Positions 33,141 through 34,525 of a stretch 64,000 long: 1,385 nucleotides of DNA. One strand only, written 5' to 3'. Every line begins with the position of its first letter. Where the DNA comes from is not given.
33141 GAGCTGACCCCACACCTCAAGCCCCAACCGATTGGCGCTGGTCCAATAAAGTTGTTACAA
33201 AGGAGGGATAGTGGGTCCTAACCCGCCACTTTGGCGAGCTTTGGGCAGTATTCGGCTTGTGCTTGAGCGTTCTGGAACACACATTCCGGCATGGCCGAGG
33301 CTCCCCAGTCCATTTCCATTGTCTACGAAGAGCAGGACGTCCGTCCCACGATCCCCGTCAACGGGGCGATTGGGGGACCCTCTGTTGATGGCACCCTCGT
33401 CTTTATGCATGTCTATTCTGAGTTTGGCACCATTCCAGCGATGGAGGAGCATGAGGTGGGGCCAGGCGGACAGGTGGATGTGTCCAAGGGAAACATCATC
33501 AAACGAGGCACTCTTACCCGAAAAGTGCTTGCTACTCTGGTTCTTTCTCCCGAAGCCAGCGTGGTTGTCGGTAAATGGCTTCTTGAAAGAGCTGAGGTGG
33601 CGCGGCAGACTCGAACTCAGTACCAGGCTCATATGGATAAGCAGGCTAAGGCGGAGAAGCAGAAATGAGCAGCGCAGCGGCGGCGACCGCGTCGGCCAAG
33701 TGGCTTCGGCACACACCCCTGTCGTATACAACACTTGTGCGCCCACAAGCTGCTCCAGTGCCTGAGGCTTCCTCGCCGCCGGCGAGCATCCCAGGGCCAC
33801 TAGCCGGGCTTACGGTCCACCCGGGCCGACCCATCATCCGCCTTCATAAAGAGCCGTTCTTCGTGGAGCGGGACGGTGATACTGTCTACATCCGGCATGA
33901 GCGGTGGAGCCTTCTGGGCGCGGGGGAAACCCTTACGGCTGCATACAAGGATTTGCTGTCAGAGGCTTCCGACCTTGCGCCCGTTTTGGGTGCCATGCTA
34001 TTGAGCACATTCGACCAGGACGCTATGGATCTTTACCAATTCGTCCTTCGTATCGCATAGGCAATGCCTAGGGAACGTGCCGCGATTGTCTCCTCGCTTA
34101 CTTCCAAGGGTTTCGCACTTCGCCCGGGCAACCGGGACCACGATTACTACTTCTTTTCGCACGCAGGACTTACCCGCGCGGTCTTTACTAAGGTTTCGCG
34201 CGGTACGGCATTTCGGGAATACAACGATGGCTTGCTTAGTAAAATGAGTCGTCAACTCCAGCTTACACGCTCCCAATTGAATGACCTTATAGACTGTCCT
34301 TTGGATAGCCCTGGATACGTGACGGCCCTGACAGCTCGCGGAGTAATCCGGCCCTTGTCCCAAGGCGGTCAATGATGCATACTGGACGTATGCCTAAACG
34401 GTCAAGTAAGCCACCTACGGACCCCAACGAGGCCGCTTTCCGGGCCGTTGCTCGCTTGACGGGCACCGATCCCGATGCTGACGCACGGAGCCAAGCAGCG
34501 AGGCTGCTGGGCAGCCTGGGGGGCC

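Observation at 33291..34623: Tightly coupled four-gene passenger cassette of unknown function riding on the transposon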

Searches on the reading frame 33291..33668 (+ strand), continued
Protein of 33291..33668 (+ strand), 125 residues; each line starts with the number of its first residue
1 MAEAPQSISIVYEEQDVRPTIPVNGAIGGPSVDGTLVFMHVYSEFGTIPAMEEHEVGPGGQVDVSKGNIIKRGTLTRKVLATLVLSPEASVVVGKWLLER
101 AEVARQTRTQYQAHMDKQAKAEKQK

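Call 103: find_related_loci(query=P0167, collection=viral_contigs, flank=3000)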
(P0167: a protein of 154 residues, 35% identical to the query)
Query P0167 (154 aa) in viral_contigs; peptide patterns used: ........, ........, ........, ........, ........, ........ (x = any residue, [..] = any of these).
41 stretches matched a pattern; 1 encode a relative of the query (tblastn E <= 1e-3); 1 distinct loci.
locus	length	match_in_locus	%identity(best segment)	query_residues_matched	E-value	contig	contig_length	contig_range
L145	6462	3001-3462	100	1-154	2e-103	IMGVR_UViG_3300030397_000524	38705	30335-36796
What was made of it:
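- Tried and rejected: It retrieved only its own contig (call 103).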

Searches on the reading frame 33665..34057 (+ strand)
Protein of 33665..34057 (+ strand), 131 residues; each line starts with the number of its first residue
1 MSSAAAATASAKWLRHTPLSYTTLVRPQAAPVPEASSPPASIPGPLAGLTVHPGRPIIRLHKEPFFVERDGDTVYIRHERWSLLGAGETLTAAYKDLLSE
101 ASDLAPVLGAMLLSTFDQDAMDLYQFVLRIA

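Call 3: search_protein_families(library=pfam, proteins=[window:33665-34057:+], max_evalue=1)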
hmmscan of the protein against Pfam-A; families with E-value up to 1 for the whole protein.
window:33665-34057:+ (131 aa): 0 families

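Call 4: search_protein_families(library=ncbifam, proteins=[window:33665-34057:+], max_evalue=1)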
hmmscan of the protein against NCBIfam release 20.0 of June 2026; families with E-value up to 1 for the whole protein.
window:33665-34057:+ (131 aa): 0 families

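Call 6: search_protein_families(library=padloc, proteins=[window:33665-34057:+], max_evalue=1)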
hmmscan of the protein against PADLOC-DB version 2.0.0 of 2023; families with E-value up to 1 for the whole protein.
window:33665-34057:+ (131 aa): 0 families

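Call 7: search_protein_families(library=phrogs, proteins=[window:33665-34057:+], max_evalue=1)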
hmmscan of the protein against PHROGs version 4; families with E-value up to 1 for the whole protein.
window:33665-34057:+ (131 aa): 0 families

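Call 20: search_solved_structures(query=window:33665-34057:+, max_evalue=10, show_alignments=1)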
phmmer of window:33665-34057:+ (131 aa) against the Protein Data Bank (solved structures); distinct sequences matched with E-value up to 10: 0.

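Call 34: search_solved_structures(query=A2, max_evalue=10, show_alignments=3)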
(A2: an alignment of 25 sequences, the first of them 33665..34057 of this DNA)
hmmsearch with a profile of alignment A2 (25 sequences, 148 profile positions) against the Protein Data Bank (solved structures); distinct sequences matched with E-value up to 10: 2.
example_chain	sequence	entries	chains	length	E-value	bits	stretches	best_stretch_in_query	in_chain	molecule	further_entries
6j6y_A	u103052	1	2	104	0.27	14.8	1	68-91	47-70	Fibroblast growth factor receptor 4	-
7ysw_C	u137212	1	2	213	0.88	13.1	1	68-91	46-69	Fibroblast growth factor receptor 4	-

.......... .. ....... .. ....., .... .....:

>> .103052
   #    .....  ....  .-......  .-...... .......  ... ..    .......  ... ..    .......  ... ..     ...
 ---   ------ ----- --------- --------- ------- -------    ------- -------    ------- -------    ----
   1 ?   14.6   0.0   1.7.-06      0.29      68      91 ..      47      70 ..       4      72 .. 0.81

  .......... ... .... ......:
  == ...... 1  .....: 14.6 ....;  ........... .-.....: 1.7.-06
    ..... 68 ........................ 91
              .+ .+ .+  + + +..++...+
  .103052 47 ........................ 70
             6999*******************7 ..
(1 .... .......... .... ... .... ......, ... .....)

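Call 54: search_protein_families(library=pfam, alignment_id=A2, max_evalue=0.1)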
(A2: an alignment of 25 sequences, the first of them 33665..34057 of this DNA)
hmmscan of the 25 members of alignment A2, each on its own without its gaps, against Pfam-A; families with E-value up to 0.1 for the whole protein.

A. member 1, window:33665-34057:+ (131 aa): 0 families

B. families by the number of members that match (of 25 scanned): 3 families
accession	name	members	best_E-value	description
PF23928.1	DUF7266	1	0.036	Family of unknown function (DUF7266)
PF13986.11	DUF4224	1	0.05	Domain of unknown function (DUF4224)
PF09864.15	MliC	1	0.05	Membrane-bound lysozyme-inhibitor of c-type lysozyme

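Call 80: predict_structure(alignment_id=A2)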
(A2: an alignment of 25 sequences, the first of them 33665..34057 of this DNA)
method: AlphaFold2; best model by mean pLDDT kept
length: 131 residues; sequences in the alignment: 25
mean_pLDDT: 79.0   pTM: 0.55
mean pLDDT of the five models: 79.0, 78.6, 78.1, 78.1, 77.0
residues with pLDDT >= 90: 71; 70-90: 6; 50-70: 46; < 50: 8
segments of 3 or more residues with pLDDT < 50: 47-51
pLDDT, mean of each block of 10 residues (from residue 1): 56 62 59 57 50 74 94 96 96 97 96 95 95 84
secondary structure, 60 per line:
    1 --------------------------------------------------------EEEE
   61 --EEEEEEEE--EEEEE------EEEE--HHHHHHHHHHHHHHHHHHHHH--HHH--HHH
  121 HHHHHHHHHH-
elements in order: E57-60 E63-70 E73-77 E84-87 H90-110 H118-130
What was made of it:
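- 33665..34060 (+): ORF2 (131 aa): putative antitoxin with a disordered basic N-terminal extension (1-55) and an acidic HicB-N-domain-like core (57-130); no DNA-binding domain. AlphaFold2 core pLDDT is about 95, with topology bbbb-a-a (call 80).
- On HicB antitoxin: The AlphaFold2 core has pLDDT of about 95 (call 80).
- On TAC systems (SecB-like chaperone plus toxin-antitoxin pair): The ORF2 extension is N-terminal: residues 1-55 are disordered (call 80).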

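Call 83: fold_search(model_id=the predicted structure, library=pdb)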
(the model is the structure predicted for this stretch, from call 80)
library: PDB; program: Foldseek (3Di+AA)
matches with E <= 10: 189; with E <= 0.001: 0
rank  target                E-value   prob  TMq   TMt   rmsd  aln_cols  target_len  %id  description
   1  3k6q_A                8.7e-02  0.96  0.34  0.33   3.1        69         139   13  CRYSTAL STRUCTURE OF An antitoxin part of a putative toxin/antitoxin system (SWOL_0700) FROM SYNTROPHOMONAS WOLFEI SUB (released 2009-10-27)
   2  3k6q_B                3.2e-01  0.77  0.34  0.32   3.4        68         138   13  CRYSTAL STRUCTURE OF An antitoxin part of a putative toxin/antitoxin system (SWOL_0700) FROM SYNTROPHOMONAS WOLFEI SUB (released 2009-10-27)
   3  1yz9_A                3.7e-01  0.51  0.21  0.14   9.3        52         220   17  Crystal structure of RNase III mutant E110Q from Aquifex aeolicus complexed with double stranded RNA at 2.1-Angstrom R (released 2005-11-22)
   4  1whq_MODEL_1_A        4.7e-01  0.33  0.23  0.29  10.4        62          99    8  Solution structure of the N-terminal dsRBD from hypothetical protein BAB28848 (released 2004-11-28)
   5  2nue_A                5.0e-01  0.15  0.19  0.13   9.5        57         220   18  Crystal structure of RNase III from Aquifex aeolicus complexed with ds-RNA at 2.9-Angstrom Resolution (released 2007-11-20)
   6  8yig_B                6.4e-01  0.15  0.21  0.28  14.6        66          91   14  DmDcr-2/LoqsPD/slm2 in initial binding state (released 2025-03-05)
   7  2ez6_A                6.9e-01  0.35  0.21  0.14   9.5        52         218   17  Crystal structure of Aquifex aeolicus RNase III (D44N) complexed with product of double-stranded RNA processing (released 2006-02-07)
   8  3adl_A                6.9e-01  0.16  0.17  0.27   9.7        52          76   21  Structure of TRBP2 and its molecule implications for miRNA processing (released 2010-05-26)
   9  4p78_A                7.3e-01  0.66  0.29  0.42   2.9        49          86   16  HicA3 and HicB3 toxin-antitoxin complex (released 2014-08-27)
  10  3vyy_A                7.3e-01  0.21  0.22  0.33  10.2        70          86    6  Structural insights into RISC assembly facilitated by dsRNA binding domains of human RNA helicase A (DHX9) (released 2013-02-13)
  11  1yz9_B                7.8e-01  0.33  0.21  0.14   9.2        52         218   17  Crystal structure of RNase III mutant E110Q from Aquifex aeolicus complexed with double stranded RNA at 2.1-Angstrom R (released 2005-11-22)
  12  3p1x_A                7.8e-01  0.13  0.19  0.29  10.1        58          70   12  Crystal structure of DRBM 2 domain of Interleukin enhancer-binding factor 3 from Homo sapiens, Northeast Structural Ge (released 2010-12-29)
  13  2dmy_MODEL_1_A        7.8e-01  0.11  0.18  0.23  11.4        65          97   12  Solution structure of DSRM domain in Spermatid perinuclear RNA-bind protein (released 2006-10-24)
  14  8dfv_K                7.8e-01  0.10  0.17  0.10  13.7        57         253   19  Structural Basis of MicroRNA Biogenesis by Dicer-1 and Its Partner Protein Loqs-PB - complex IIa (released 2022-11-16)
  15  1yyo_B                8.3e-01  0.33  0.21  0.14   9.4        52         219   17  Crystal structure of RNase III mutant E110K from Aquifex aeolicus complexed with double-stranded RNA at 2.9-Angstrom R (released 2005-11-22)
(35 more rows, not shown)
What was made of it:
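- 33665..34060 (+): The Foldseek PDB top hits are the antitoxins 3K6Q, HicB3 (4P78) and the HicB N-domain (6G1C), with E 0.09-1.5 (call 83).
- Calls 80 and 83. The Foldseek hits for ORF2 mix HicB with ordinary dsRBDs (call 83).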

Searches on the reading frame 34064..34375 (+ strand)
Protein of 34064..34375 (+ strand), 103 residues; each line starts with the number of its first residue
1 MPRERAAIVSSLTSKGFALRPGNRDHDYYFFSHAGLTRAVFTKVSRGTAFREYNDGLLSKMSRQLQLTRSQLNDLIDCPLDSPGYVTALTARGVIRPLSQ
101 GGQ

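Call 3: search_protein_families(library=pfam, proteins=[window:34064-34372:+], max_evalue=1)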
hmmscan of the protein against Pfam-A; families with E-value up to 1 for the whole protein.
window:34064-34372:+ (103 aa): 0 families

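Call 4: search_protein_families(library=ncbifam, proteins=[window:34064-34372:+], max_evalue=1)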
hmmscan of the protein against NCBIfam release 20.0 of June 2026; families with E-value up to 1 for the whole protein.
window:34064-34372:+ (103 aa): 0 families

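Call 6: search_protein_families(library=padloc, proteins=[window:34064-34372:+], max_evalue=1)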
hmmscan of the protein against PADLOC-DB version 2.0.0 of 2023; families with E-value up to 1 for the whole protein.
window:34064-34372:+ (103 aa): 0 families

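Call 7: search_protein_families(library=phrogs, proteins=[window:34064-34372:+], max_evalue=1)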
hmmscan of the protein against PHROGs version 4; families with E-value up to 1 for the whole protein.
window:34064-34372:+ (103 aa): 0 families

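Call 13: find_encoding_contigs(protein=window:34064-34375:+, flank=10000, max_places=10)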
Protein window:34064-34375:+ (103 aa): 1 contig read that carries it; 1 place shown.
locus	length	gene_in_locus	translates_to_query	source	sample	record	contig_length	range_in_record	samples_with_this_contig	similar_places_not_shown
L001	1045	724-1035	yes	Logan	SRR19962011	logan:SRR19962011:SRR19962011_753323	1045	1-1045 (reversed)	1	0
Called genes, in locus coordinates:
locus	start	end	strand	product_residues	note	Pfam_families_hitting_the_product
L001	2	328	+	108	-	?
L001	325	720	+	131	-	-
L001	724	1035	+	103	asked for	-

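Call 16: search_solved_structures(query=window:34064-34372:+, max_evalue=10, show_alignments=2)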
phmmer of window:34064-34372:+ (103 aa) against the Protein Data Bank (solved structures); distinct sequences matched with E-value up to 10: 2.
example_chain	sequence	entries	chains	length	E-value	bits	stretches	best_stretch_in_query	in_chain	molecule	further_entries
9lxl_A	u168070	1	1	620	0.12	15.8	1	3-67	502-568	alpha-L-fucosidase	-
8bob_C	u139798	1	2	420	1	12.9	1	45-84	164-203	HTH-type transcriptional regulator MalT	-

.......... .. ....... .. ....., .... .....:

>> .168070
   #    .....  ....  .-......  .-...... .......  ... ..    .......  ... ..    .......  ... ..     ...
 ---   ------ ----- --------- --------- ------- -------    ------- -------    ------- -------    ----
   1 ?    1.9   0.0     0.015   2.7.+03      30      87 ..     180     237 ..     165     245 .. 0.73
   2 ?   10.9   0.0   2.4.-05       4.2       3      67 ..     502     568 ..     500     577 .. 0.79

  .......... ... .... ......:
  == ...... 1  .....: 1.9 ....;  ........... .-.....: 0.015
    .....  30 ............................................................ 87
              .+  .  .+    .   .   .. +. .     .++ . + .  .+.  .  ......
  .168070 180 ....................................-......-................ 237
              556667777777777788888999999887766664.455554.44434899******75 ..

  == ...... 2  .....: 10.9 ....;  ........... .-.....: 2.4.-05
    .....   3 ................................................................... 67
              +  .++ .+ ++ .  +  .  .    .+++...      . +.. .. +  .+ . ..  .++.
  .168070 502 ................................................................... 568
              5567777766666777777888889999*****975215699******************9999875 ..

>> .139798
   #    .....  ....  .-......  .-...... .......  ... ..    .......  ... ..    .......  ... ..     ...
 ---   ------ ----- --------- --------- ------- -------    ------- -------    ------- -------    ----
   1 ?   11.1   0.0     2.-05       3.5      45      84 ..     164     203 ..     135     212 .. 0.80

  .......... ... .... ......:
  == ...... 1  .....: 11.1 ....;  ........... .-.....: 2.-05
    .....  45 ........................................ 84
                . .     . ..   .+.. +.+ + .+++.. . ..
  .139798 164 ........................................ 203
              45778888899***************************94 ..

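Call 31: search_protein_families(library=pfam, alignment_id=A3, max_evalue=0.1)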
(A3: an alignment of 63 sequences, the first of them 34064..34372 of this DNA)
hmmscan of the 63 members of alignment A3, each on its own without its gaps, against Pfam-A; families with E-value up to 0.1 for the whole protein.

A. member 1, window:34064-34372:+ (103 aa): 0 families

B. families by the number of members that match (of 63 scanned): 24 families
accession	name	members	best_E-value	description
PF07927.17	HicA_toxin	19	1.5e-05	HicA toxin of bacterial toxin-antitoxin,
PF14090.12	HTH_39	2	0.00012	Winged helix-turn-helix domain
PF03965.22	Penicillinase_R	1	0.0072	Penicillinase repressor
PF09693.15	Phage_XkdX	1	0.0085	Phage uncharacterised protein (Phage_XkdX)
PF14317.12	YcxB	1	0.021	YcxB-like protein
PF07653.23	SH3_2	1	0.023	Variant SH3 domain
PF07683.19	CobW_C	1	0.025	Cobalamin synthesis protein cobW C-terminal domain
PF11432.13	DUF3197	1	0.025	Protein of unknown function (DUF3197)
PF14996.11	RMP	1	0.026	Retinal Maintenance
PF17767.7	NAPRTase_N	1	0.032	Nicotinate phosphoribosyltransferase (NAPRTase) N-terminal domain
PF01085.23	HH_signal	1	0.032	Hedgehog amino-terminal signalling domain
PF11280.13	DUF3081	1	0.038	Protein of unknown function (DUF3081)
PF24203.1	Phage_ProQ_C_like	1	0.04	Phage ProQ C-terminal-like domain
PF25215.1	HVO_B0008_C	1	0.047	HVO_B0008 C-terminal domain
PF00707.27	IF3_C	1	0.049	Translation initiation factor IF-3, C-terminal domain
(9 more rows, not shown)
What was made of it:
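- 34064..34375 (+): ORF3 (103 aa): HicA-like putative toxin (residues 1-75) with a conserved C-terminal extension (Cys78, Tyr85). Pfam HicA_toxin hits 19 of 63 family members (call 31).
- On HicA toxin (Pfam PF07927): 19 of 63 family members hit at E<=0.1, the best at 1.5e-5 (call 31).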

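Call 33: search_solved_structures(query=A3, max_evalue=10, show_alignments=3)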
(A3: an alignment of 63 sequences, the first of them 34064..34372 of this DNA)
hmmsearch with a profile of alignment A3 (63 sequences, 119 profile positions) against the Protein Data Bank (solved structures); distinct sequences matched with E-value up to 10: 3.
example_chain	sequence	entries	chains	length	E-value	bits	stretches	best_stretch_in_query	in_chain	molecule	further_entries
1sd6_A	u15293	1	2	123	0.025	17.9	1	6-74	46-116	Methicillin resistance regulatory protein mecI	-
1okr_A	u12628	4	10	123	0.031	17.5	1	6-73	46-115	METHICILLIN RESISTANCE REGULATORY PROTEIN MECI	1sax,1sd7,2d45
8rr1_F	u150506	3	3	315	1.5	12.1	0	65-112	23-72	tRNA methyltransferase 10 homolog C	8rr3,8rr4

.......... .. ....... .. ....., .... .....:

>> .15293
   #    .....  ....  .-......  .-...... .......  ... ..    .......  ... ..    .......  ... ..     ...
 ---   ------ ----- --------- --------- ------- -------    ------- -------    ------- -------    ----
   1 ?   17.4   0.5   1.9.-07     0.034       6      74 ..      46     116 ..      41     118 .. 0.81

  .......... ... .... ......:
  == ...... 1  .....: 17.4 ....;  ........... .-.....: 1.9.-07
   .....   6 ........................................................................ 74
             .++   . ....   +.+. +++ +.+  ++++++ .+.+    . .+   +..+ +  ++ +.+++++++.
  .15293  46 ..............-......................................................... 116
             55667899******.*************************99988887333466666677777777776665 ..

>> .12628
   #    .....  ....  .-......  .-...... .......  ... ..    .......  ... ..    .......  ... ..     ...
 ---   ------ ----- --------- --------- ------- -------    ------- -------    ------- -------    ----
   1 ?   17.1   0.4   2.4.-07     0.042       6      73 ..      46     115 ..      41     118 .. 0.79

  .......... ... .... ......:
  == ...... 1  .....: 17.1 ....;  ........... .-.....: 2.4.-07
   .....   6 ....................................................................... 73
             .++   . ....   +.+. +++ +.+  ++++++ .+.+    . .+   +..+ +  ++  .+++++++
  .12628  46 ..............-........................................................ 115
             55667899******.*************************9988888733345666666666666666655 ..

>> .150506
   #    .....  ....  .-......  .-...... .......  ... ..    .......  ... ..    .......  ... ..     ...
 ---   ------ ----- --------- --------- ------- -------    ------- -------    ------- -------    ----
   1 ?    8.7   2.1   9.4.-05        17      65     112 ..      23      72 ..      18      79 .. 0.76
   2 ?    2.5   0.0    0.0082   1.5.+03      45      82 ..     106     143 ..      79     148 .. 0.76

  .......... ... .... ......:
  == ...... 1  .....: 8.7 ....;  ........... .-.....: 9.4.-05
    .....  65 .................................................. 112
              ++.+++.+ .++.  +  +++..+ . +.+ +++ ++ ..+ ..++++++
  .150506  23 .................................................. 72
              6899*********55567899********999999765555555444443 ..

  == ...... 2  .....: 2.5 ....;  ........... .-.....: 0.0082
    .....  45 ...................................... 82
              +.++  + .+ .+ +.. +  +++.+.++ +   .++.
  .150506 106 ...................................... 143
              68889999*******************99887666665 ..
